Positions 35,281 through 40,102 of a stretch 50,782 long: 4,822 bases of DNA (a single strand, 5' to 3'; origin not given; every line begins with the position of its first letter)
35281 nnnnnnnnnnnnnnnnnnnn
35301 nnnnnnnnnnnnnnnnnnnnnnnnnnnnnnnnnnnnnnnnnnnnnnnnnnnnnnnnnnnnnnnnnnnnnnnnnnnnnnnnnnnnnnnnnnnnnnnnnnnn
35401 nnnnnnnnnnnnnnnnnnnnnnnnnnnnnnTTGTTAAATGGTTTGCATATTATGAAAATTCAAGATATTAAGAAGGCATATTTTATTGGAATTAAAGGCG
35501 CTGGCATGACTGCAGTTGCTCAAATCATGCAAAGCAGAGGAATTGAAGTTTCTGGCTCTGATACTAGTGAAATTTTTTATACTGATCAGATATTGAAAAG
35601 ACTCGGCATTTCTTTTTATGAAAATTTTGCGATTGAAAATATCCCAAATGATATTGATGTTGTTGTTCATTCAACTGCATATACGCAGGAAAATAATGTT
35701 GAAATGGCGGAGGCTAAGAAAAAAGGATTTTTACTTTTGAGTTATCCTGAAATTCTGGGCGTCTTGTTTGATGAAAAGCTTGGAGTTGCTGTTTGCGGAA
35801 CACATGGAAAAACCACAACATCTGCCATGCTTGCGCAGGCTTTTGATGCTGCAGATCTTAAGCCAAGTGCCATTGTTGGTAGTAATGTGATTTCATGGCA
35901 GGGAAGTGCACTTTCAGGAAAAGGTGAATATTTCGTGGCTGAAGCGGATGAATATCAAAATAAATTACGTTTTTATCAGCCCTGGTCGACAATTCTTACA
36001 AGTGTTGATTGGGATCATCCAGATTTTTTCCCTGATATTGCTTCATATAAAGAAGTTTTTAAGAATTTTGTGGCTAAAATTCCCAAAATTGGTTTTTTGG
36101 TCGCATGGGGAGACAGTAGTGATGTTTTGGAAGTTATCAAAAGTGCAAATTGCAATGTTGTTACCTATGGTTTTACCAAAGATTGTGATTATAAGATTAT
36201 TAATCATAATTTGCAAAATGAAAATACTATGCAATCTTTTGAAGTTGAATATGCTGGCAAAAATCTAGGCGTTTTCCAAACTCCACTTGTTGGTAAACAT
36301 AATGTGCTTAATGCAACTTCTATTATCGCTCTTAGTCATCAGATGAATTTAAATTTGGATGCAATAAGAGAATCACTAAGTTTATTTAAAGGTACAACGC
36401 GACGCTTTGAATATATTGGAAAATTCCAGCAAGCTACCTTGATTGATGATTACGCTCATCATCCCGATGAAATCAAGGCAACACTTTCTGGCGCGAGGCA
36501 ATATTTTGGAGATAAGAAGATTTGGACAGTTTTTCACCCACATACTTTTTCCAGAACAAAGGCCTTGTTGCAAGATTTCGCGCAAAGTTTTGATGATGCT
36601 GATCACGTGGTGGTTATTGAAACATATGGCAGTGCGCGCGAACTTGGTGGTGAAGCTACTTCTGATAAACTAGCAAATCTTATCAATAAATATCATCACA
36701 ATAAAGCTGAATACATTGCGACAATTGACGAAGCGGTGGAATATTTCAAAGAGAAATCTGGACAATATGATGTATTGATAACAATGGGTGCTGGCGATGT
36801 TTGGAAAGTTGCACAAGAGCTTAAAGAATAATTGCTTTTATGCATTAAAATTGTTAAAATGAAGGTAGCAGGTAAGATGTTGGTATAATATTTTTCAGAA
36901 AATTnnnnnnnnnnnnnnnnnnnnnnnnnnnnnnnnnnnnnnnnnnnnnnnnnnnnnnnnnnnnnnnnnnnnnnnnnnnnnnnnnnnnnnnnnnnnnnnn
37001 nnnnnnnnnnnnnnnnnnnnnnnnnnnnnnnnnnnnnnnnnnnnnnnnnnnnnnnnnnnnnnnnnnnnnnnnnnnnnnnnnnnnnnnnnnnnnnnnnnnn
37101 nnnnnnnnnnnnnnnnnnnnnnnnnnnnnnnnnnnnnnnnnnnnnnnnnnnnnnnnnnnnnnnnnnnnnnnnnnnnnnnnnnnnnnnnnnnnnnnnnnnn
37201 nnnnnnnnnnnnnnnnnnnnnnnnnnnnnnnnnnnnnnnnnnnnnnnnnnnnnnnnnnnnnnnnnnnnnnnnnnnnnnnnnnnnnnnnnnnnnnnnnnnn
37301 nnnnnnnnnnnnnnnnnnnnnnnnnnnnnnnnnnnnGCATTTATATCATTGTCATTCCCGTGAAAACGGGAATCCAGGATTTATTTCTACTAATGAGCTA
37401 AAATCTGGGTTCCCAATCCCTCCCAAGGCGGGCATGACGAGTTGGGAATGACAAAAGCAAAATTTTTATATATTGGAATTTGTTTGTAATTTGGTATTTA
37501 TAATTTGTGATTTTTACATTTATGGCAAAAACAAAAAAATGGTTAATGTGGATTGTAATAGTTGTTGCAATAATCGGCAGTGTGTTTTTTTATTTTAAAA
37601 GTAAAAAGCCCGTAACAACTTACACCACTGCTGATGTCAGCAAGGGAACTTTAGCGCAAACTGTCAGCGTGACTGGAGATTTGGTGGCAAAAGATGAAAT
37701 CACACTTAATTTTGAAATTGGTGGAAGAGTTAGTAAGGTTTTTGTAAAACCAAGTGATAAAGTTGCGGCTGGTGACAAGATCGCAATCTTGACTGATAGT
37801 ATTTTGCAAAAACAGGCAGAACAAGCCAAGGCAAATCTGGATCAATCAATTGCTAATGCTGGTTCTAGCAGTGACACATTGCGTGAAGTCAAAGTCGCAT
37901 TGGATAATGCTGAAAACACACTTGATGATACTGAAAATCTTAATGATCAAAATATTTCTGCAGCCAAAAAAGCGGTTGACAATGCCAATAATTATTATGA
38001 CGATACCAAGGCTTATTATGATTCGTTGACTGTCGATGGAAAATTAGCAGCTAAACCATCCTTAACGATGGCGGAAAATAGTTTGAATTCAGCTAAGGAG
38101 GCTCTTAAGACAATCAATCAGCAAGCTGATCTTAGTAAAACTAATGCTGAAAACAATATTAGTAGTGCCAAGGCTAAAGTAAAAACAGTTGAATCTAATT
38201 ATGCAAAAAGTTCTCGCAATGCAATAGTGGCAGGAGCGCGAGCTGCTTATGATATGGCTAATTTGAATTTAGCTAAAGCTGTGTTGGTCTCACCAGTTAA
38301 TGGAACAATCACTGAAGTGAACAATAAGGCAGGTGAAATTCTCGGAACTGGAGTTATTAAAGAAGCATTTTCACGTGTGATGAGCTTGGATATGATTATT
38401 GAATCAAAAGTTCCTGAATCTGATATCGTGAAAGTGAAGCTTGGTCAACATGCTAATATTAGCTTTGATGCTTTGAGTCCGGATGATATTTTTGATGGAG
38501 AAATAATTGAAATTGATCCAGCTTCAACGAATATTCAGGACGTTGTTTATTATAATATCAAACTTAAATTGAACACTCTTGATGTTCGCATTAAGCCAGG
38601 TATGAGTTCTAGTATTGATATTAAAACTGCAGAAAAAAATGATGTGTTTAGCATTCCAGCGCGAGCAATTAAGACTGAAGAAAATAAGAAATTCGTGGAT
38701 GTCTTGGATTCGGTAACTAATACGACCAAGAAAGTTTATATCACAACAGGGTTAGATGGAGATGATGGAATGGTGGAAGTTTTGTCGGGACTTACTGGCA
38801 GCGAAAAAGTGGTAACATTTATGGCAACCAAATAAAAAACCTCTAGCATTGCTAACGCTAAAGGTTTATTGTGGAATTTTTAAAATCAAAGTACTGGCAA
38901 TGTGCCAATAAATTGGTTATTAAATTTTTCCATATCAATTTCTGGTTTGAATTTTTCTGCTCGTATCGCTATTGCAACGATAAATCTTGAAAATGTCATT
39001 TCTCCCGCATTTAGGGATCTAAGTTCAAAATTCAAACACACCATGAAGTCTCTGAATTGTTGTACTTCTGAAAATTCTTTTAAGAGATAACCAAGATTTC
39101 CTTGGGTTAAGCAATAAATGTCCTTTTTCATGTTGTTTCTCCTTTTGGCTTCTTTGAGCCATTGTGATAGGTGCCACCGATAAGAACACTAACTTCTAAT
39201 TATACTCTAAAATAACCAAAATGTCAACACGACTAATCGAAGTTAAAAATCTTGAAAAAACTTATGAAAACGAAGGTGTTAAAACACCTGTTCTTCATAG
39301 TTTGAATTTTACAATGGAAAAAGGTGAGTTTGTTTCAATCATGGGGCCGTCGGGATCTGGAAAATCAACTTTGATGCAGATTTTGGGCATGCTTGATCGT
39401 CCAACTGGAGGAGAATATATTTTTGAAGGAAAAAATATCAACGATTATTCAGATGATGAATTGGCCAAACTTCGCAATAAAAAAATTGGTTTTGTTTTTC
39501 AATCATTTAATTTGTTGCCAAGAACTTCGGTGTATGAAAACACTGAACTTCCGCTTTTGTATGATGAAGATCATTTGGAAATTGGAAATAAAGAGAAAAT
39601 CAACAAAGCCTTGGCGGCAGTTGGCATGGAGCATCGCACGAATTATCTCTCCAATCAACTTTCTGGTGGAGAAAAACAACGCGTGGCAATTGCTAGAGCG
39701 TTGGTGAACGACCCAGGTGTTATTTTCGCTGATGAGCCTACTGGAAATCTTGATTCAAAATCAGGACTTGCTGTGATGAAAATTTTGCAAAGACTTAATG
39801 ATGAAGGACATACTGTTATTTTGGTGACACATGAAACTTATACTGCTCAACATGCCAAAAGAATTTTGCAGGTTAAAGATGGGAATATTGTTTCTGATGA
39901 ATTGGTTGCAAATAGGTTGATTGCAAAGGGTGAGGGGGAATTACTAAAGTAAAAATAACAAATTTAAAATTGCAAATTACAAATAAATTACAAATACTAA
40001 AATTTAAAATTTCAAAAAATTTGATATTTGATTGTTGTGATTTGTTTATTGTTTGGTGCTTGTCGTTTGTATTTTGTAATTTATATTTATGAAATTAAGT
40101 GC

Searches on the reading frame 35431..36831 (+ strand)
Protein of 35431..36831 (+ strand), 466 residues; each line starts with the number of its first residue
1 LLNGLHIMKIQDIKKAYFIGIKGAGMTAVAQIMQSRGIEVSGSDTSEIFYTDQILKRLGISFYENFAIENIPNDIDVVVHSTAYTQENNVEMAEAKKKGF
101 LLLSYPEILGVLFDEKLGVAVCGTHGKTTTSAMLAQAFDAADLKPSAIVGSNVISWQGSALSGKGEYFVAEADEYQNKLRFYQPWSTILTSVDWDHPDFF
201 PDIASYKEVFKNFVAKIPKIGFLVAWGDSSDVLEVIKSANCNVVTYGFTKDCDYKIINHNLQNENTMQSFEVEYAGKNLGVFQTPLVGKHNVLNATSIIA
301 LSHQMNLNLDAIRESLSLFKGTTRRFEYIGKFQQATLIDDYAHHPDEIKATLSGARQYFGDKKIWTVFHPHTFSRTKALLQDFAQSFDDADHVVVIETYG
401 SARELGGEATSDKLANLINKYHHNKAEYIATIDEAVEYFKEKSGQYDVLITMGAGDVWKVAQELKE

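Call 70: search_protein_families(library=pfam, proteins=[window:35431-36831:+], max_evalue=0.00001)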
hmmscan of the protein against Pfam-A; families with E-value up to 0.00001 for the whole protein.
window:35431-36831:+ (466 aa): 3 families
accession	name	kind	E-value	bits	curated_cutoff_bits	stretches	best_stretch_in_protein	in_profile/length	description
PF08245.18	Mur_ligase_M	-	2.1e-24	87.1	24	1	121-300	1-198/200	Mur ligase middle domain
PF02875.26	Mur_ligase_C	-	3.7e-23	83.2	28.4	1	324-455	1-127/127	Mur ligase, glutamate ligase domain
PF01225.30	Mur_ligase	-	1.9e-15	57.4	21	1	17-115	3-93/95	Mur ligase family, catalytic domain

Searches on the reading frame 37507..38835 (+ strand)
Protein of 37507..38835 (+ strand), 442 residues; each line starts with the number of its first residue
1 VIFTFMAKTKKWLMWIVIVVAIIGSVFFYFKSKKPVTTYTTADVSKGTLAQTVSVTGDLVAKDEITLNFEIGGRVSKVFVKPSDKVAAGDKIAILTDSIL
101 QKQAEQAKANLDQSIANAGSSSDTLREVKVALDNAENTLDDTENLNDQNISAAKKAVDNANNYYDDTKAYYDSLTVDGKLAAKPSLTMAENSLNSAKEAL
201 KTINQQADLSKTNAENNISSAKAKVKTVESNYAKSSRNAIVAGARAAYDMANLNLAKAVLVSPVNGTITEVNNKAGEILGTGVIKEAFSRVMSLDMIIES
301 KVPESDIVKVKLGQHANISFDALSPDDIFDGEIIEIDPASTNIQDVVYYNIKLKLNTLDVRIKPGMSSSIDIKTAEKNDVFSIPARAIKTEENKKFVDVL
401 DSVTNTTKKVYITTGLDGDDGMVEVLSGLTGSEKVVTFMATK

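Call 3: search_protein_families(library=pfam, proteins=[window:37507-38835:+], max_evalue=1)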
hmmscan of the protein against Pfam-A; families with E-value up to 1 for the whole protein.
window:37507-38835:+ (442 aa): 7 families
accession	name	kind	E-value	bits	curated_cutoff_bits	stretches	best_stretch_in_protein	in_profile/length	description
PF16576.10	HlyD_D23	-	8e-09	35.5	30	2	258-366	109-212/214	Barrel-sandwich domain of CusB or HlyD membrane-fusion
PF13437.12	HlyD_3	-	3.9e-08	34.4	22.2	1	259-365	1-106/106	HlyD family secretion protein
PF13533.13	Biotin_lipoyl_2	-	0.00035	20.8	29.8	1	66-95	2-31/32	Biotin-lipoyl like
PF00364.28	Biotin_lipoyl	-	0.0011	19.2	22.1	1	73-95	15-36/73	Biotin-requiring enzyme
PF04010.18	DUF357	-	0.13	12.7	29.4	1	140-172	11-46/73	Protein of unknown function (DUF357)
PF14362.11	DUF4407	-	0.21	11.3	31.3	1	97-239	107-239/297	Domain of unknown function (DUF4407)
PF01496.24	V_ATPase_I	-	0.67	8.3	30.7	1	100-218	223-345/815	V-type ATPase 116kDa subunit family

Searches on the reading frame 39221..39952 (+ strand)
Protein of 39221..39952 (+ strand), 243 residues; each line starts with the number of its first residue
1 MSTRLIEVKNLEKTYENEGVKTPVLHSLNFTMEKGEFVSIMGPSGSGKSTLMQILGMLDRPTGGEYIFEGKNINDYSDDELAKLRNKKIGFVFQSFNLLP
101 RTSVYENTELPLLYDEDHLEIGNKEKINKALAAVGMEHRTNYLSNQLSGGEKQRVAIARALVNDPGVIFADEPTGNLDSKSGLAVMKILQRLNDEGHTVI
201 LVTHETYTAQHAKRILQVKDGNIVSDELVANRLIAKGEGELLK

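Call 3: search_protein_families(library=pfam, proteins=[window:39221-39952:+], max_evalue=1)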
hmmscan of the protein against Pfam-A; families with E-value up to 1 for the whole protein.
window:39221-39952:+ (243 aa): 24 families
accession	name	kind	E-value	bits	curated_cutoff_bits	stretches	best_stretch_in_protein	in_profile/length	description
PF00005.33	ABC_tran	-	2.8e-35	122.4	25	1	25-174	1-136/137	ABC transporter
PF13304.12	AAA_21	-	1.5e-07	32.3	27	2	38-96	2-63/304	AAA domain, putative AbiEii toxin, Type IV TA system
PF02463.25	SMC_N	-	4.6e-07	29.9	40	2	124-220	120-213/220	RecF/RecN/SMC N terminal domain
PF13555.12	AAA_29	-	0.00059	20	27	1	31-52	18-39/61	P-loop containing region of AAA domain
PF20720.3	nSTAND3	-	0.00067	19.8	27.2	1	20-56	2-38/155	Novel STAND NTPase 3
PF25199.1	nSTAND_NTPase5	-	0.0015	18.8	34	1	33-89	39-98/145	Novel STAND NTPase 5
PF03266.21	NTPase_1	-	0.0016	18.7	23.9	1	155-224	86-153/168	NTPase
PF13238.12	AAA_18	-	0.0069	17.3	29.4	1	39-79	2-34/128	AAA domain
PF13401.12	AAA_22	-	0.0089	16.8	27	1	35-58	5-28/130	AAA domain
PF20703.3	nSTAND1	-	0.0092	16.1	27.1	1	31-53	29-51/379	Novel STAND NTPase 1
PF03193.22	RsgA_GTPase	-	0.012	15.9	30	1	26-55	98-126/174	RsgA GTPase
PF13191.12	AAA_16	-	0.013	16.5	32.6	1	35-55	24-44/167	AAA ATPase domain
PF13481.12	AAA_25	-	0.016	15.3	27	1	31-52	29-50/195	AAA domain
PF13086.12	AAA_11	-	0.024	14.9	27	0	27-58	9-41/257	AAA domain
PF00931.28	NB-ARC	-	0.033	13.9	23.5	1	32-53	15-36/248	NB-ARC domain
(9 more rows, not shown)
